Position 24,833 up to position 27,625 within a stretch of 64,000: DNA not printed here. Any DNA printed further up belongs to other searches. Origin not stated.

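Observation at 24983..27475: Rad50-like zinc-hook ATPase with C-terminal nuclease-like/Zn-ribbon domain next to a type IIG RM gene: candidate RloC/PrrC-type tRNA anticodon nuclease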

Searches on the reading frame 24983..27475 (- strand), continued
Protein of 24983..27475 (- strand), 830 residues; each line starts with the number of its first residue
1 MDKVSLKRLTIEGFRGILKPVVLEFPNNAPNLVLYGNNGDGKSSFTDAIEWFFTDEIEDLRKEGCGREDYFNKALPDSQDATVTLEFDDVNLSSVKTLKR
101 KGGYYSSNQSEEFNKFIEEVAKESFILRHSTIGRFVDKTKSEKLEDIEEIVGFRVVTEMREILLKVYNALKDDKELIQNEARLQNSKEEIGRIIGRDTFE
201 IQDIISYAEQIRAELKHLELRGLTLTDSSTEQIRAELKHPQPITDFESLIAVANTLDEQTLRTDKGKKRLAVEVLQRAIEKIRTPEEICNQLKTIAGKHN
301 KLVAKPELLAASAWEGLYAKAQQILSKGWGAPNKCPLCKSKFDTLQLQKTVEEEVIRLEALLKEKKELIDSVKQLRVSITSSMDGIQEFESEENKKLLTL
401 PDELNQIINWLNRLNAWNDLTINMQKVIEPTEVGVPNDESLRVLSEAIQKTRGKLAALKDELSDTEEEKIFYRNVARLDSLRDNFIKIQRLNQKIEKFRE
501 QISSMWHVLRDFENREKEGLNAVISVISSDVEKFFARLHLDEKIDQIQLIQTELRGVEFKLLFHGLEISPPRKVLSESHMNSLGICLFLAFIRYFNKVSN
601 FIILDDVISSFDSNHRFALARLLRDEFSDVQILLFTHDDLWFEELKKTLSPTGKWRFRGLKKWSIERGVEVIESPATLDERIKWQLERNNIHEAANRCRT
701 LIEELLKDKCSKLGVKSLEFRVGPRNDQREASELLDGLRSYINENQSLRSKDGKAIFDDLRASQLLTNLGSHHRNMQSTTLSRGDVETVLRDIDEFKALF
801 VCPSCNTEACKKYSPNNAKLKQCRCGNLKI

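Call 66: search_protein_families(library=padloc, proteins=[L044:8361-8816:+, L044:8823-9005:+, L044:8995-11424:+, L019:8312-8755:-, L019:8992-11391:+, L036:8306-8782:+, L011:7072-7731:+, L002:44-661:+, L085:6833-7294:+, L085:7471-9891:+], max_evalue=0.1)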
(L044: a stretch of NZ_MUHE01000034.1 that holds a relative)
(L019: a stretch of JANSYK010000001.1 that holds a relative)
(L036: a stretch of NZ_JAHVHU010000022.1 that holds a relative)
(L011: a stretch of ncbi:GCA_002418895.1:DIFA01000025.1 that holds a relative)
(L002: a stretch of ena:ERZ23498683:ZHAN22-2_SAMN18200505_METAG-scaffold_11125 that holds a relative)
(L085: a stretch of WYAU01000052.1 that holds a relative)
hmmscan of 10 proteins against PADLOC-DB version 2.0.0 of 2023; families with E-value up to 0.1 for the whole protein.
L044:8361-8816:+ (151 aa): 0 families

L044:8823-9005:+ (60 aa): 0 families

L044:8995-11424:+ (809 aa): 13 families
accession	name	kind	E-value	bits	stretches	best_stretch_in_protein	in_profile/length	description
PDLC03865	LmuB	-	2.2e-25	87.1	3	3-123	1-131/1007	-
PDLC03859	LmuB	-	2.7e-19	67.8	1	1-630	1-598/611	-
PDLC04135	mad3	-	2.9e-12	44.8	1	4-622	1-329/374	mads_3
PDLC03861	LmuB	-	9.7e-10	35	2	5-85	210-289/1213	-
PDLC04886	PDC-S06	-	6.2e-09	33.2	2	5-124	2-118/727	-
PDLC04891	PDC-S06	-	2.3e-08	31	1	163-629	227-697/858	-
PDLC00271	PtuA1|PtuA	-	6.3e-08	30.6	1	4-158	2-171/421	AAA ATPase domain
PDLC03868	LmuB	-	1.9e-07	27.8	1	29-58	31-60/1035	-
PDLC04893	PDC-S06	-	0.00013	18.5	1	560-615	629-683/862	-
PDLC00311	PtuA1|PtuA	-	0.00083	16.5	1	3-73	1-71/455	AAA ATPase domain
PDLC00307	PtuA1|PtuA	-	0.001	16.1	1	5-65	2-63/424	AAA ATPase domain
PDLC00310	PtuA1|PtuA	-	0.002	15.3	1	4-98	2-99/443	AAA ATPase domain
PDLC04889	PDC-S06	-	0.0087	12.6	2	488-650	359-515/693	-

L019:8312-8755:- (147 aa): 0 families

L019:8992-11391:+ (799 aa): 40 families (the best 25 are shown)
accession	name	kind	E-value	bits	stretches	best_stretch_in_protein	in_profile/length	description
PDLC03859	LmuB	-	3.9e-27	93.7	1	27-617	24-586/611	-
PDLC03865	LmuB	-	5.7e-20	69.1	3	335-627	698-987/1007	-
PDLC04135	mad3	-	2.1e-18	65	1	21-617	18-326/374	mads_3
PDLC04889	PDC-S06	-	1.9e-10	38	2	545-614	412-482/693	-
PDLC04886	PDC-S06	-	5.3e-09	33.4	1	283-468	232-415/727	-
PDLC04891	PDC-S06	-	9.5e-09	32.2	1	308-627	378-698/858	-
PDLC04895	PDC-S06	-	2.4e-08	31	1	360-706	365-723/784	-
PDLC02335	AbiLi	-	2.6e-08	31.3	1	5-73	51-106/326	AbiLi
PDLC02914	ATPase-Toprim_I-B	-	1.6e-06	25.6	1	536-622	168-252/443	-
PDLC04897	PDC-S06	-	3.9e-06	23.7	1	521-666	476-625/727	-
PDLC04178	HEC-01A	-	5.1e-06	23.8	1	32-87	33-91/399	-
PDLC02360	PrrC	-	9.2e-06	22.9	1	573-638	169-238/372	PrrC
PDLC03863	LmuB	-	1e-05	22.5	1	232-423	243-440/610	-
PDLC02980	AriA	-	1.7e-05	22.9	1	31-90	3-54/304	-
PDLC04894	PDC-S06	-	4.8e-05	20.1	1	329-622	375-578/740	-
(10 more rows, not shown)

L036:8306-8782:+ (158 aa): 1 family
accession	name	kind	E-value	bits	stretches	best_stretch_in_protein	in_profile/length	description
PDLC04713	PDC-M57B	-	0.0004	18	1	5-84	1-76/211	-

L011:7072-7731:+ (219 aa): 0 families

L002:44-661:+ (205 aa): 0 families

L085:6833-7294:+ (153 aa): 0 families

L085:7471-9891:+ (806 aa): 13 families
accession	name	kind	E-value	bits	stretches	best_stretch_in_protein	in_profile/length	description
PDLC03859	LmuB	-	2.8e-25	87.6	1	1-632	3-594/611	-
PDLC03865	LmuB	-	1.7e-16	57.7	3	1-292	1-332/1007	-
PDLC04135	mad3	-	1.1e-13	49.5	1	2-625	1-328/374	mads_3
PDLC04891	PDC-S06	-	1.7e-10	38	2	311-635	378-700/858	-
PDLC03868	LmuB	-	6.9e-10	35.9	2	23-58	27-61/1035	-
PDLC02979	AriA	-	2.2e-09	35.6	1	1-301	1-286/373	-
PDLC04893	PDC-S06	-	4.1e-08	30.1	2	540-633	604-697/862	-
PDLC02714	PbeC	-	5.7e-08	30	1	1-105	1-110/651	PbeC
PDLC04886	PDC-S06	-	3e-05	21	2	19-57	20-57/727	-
PDLC00311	PtuA1|PtuA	-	0.00012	19.2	1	1-75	1-72/455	AAA ATPase domain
PDLC02980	AriA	-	0.00016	19.7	1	29-84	3-76/304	-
PDLC04140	mad8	-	0.0004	18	1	18-156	20-151/314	mads_8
PDLC00269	PtuA1|PtuA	-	0.0029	14.9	1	1-41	1-48/446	AAA ATPase domain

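Call 84: fold_search(model_id=the predicted structure, library=pdb)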
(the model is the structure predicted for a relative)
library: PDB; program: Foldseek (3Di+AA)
matches with E <= 10: 1439; with E <= 0.001: 184
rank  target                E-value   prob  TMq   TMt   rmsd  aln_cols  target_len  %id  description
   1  7zr1_D                6.9e-13  1.00  0.32  0.34  83.1       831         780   12  Chaetomium thermophilum Mre11-Rad50-Nbs1 complex bound to ATPyS (composite structure) (released 2023-01-11)
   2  7zr1_C                2.0e-12  1.00  0.36  0.38  84.5       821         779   15  Chaetomium thermophilum Mre11-Rad50-Nbs1 complex bound to ATPyS (composite structure) (released 2023-01-11)
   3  7w1m_B                2.1e-12  1.00  0.34  0.51  33.0       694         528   17  Cryo-EM structure of human cohesin-CTCF-DNA complex (released 2023-05-31)
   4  6wge_B                2.7e-12  1.00  0.34  0.55  24.5       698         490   14  Cryo-EM structure of human Cohesin-NIPBL-DNA complex without STAG1 (released 2020-05-20)
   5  5xei                  3.6e-12  1.00  0.35  0.52  28.0       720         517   14  Crystal structure of the Smc head domain with a coiled coil and joint derived from Pyrococcus yayanosii (released 2017-06-07)
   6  6wg3_B                1.3e-11  1.00  0.34  0.40  47.4       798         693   13  Cryo-EM structure of human Cohesin-NIPBL-DNA complex (released 2020-05-20)
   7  9f5w_B                1.7e-11  1.00  0.32  0.48  37.6       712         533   12  Human condensin II - M18BP1 complex (released 2025-07-02)
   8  6yvv_B                5.4e-11  1.00  0.32  0.52  26.3       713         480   12  Condensin complex from S.cerevisiae ATP-free apo bridged state (released 2020-07-15)
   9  8roi_A                8.3e-11  1.00  0.32  0.62  15.6       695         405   13  Human cohesin SMC3-HD(EQ)/RAD21-N complex - ADP-bound conformation (released 2024-09-11)
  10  7q2x_A                8.3e-11  1.00  0.31  0.57  17.5       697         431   13  Cryo-EM structure of clamped S.cerevisiae condensin-DNA complex (Form I) (released 2022-03-23)
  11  6qj1                  1.1e-10  1.00  0.32  0.59  14.1       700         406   12  Crystal structure of the C. thermophilum condensin Smc2 ATPase head (crystal from I) (released 2019-07-03)
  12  8roh_A                1.6e-10  1.00  0.33  0.63  16.8       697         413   14  Human cohesin SMC3-HD(EQ)/RAD21-N complex - Apo conformation (released 2024-09-11)
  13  6qj0                  5.4e-10  1.00  0.30  0.57  19.9       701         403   12  Crystal structure of the C. thermophilum condensin Smc2 ATPase head (crystal form II) (released 2019-07-03)
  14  8rok_C                6.4e-10  1.00  0.32  0.64  13.9       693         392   12  Human cohesin SMC3-HD(EQ)/RAD21-N complex - ATP-Mg-bound conformation - Form 1 (released 2024-09-11)
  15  8roj_A                7.3e-10  1.00  0.33  0.65  15.5       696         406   14  Human cohesin SMC3-HD/RAD21-N complex - ADP-Mg-bound conformation (released 2024-09-11)
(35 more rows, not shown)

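Call 89: search_protein_families(library=pfam, alignment_id=A6, max_evalue=0.00001)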
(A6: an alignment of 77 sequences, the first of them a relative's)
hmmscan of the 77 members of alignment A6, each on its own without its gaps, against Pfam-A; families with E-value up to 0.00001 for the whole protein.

A. member 1, L001:217-2286:+ (689 aa): 1 family
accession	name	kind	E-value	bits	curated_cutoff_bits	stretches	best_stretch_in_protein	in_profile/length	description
PF01555.25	N6_N4_Mtase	-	5.4e-38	131.6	26.7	1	99-395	1-217/221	DNA methylase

B. families by the number of members that match (of 77 scanned): 69 families (the first 25 are shown)
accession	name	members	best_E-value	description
PF01555.25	N6_N4_Mtase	8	6.7e-42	DNA methylase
PF04851.21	ResIII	6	6e-19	Type III restriction enzyme, res subunit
PF07669.17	Eco57I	5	2.9e-24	Eco57I restriction-modification methylase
PF02384.22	N6_Mtase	3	2.3e-17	N-6 DNA Methylase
PF00270.35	DEAD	3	4.8e-08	DEAD/DEAH box helicase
PF13166.12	AAA_13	2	3.4e-135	AAA domain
PF19778.5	RE_endonuc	2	6.4e-34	Endonuclease domain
PF00589.27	Phage_integrase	2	1.2e-25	Phage integrase family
PF13455.12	MUG113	2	1.5e-14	Meiotically up-regulated gene 113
PF10544.15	T5orf172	2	9.3e-13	T5orf172 domain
PF13310.11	Virulence_RhuM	1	7.7e-109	Virulence protein RhuM family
PF02515.22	CoA_transf_3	1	5.8e-108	CoA-transferase family III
PF00145.23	DNA_methylase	1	3.3e-75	C-5 cytosine-specific DNA methylase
PF13449.12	Phytase-like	1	1.4e-74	Esterase-like activity of phytase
PF18766.7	SWI2_SNF2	1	4.9e-64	SWI2/SNF2 ATPase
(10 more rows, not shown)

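Call 95: find_related_loci(query=A1, collection=viral_contigs, flank=6000)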
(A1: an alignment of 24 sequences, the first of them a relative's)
Query A1 (830 aa) in viral_contigs; peptide patterns used: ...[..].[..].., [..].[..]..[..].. (x = any residue, [..] = any of these).
107 stretches matched a pattern; 5 encode a relative of the query (tblastn E <= 1e-3); 5 distinct loci.
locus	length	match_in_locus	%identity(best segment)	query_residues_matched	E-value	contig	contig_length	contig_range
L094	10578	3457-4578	25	6-712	1e-8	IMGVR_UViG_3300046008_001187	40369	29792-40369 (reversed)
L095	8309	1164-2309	28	11-657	2e-6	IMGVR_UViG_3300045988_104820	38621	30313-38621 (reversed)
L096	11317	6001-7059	31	2-645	1e-6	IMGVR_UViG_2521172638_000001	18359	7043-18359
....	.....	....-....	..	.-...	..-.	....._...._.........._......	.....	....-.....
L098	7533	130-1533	24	31-813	2e-5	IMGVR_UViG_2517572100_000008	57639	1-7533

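Call 102: search_dna_similar(query=window:24983-27475:-, collection=plasmids, mode=protein, max_evalue=1e-10, max_rows=15)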
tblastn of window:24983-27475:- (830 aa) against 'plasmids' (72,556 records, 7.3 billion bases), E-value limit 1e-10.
Records with a match: 40; places in all: 41; records where one place covers at least 80% of the query: 8.
Best place of each record, by identity: <60% 40.
By first word of the organism name: Bradyrhizobium 8; Rhizobium 7; Phaeobacter 4; Sphingomonas 2; Hymenobacter 2; Mesorhizobium 2; Aliiroseovarius 1; Brucella 1; Halorhabdus 1; Halobacterium 1; and 11 more.
By predicted mobility (MOB-suite, as given by PLSDB): non-mobilizable 27; conjugative 8; mobilizable 5.
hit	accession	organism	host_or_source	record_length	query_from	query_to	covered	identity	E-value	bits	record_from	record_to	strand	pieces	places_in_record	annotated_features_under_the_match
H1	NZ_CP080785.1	Aliiroseovarius crassostreae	-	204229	6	830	99%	30.3%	1e-87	312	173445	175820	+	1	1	AAA family ATPase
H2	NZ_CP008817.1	Brucella anthropi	-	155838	6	826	99%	28.7%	3e-83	299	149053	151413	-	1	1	hypothetical protein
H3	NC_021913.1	Halorhabdus tiamatea SARL4B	-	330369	3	716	86%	25.3%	9e-35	151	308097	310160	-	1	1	AAA family ATPase | hypothetical protein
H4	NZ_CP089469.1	Halobacterium noricense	cell culture,sediment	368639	6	828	99%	22.0%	2e-23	115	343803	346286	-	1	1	AAA family ATPase | hypothetical protein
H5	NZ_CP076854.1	Rhizobium sp. WYJ-E13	Curcuma wenyujin Y.H. Chen et C. ...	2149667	6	800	96%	22.0%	6e-18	97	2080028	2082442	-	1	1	none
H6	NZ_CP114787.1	Roseibium sp. Sym1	Symbiodiniaceae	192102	4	830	100%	20.7%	2e-27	127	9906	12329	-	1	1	AAA family ATPase | hypothetical protein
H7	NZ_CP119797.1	Halomontanus rarus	cell culture,sediment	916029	4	668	80%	24.7%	8e-25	119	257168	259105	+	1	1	AAA family ATPase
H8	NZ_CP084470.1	Natrinema salinisoli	cell culture,saline soil sediment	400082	4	668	80%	24.3%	7e-29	132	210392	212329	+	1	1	AAA family ATPase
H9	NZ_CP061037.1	Sphingomonas aliaeris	whole organism,Pork steak,pork steak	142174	288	830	65%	22.2%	5e-22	110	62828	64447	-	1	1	AAA family ATPase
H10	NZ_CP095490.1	Halorientalis marina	cell culture,salt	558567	333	713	46%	27.2%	3e-16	92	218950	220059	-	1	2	AAA family ATPase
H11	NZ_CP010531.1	Haloarcula sp. CBA1115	monoisolate,Solar salt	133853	333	713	46%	26.9%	1e-19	102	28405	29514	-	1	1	AAA family ATPase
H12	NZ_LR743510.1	Methylobacterium bullatum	-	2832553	435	828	47%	25.2%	2e-18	99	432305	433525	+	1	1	none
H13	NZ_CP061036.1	Sphingomonas aliaeris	whole organism,Pork steak,pork steak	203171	451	830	46%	25.9%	3e-20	104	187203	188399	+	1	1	AAA family ATPase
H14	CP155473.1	Fibrella sp. ES10-3-2-2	single cell,soil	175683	443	825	46%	23.5%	3e-11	75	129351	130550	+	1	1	AAA family ATPase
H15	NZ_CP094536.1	Hymenobacter monticola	Single cell,a pond on the Huanglong ...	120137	421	786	44%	23.8%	6e-12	77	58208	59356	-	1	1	AAA family ATPase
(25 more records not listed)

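Call 103: get_annotated_region(hit=H2, flank=5000)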
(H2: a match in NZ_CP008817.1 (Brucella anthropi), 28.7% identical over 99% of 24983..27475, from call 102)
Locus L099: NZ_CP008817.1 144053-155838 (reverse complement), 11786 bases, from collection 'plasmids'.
description: Brucella anthropi strain OAB plasmid 1, complete sequence
organism: Brucella anthropi (NCBI taxid 529)
taxonomy: Bacteria; Pseudomonadota; Alphaproteobacteria; Hyphomicrobiales; Brucellaceae; Brucella; Brucella anthropi
host: -; source: -; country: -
typing (MOB-suite, as given by PLSDB): non-mobilizable; replicon rep_cluster_25
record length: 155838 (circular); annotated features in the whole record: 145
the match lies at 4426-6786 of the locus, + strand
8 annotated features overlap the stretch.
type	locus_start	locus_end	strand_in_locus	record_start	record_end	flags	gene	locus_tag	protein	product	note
CDS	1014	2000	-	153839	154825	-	repB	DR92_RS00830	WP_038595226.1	plasmid partitioning protein RepB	-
CDS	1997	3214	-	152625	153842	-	repA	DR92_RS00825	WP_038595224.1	plasmid partitioning protein RepA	-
CDS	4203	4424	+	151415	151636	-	-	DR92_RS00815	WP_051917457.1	hypothetical protein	-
CDS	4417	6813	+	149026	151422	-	-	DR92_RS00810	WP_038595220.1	hypothetical protein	-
CDS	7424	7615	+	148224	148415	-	-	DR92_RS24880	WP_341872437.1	hypothetical protein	-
CDS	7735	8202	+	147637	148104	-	-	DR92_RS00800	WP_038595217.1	NUDIX domain-containing protein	-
CDS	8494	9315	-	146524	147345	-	-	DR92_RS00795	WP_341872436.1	recombinase family protein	GO:0006310 - DNA recombination [Evidence IEA]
CDS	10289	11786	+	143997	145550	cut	istA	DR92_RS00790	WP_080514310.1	IS21 family transposase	-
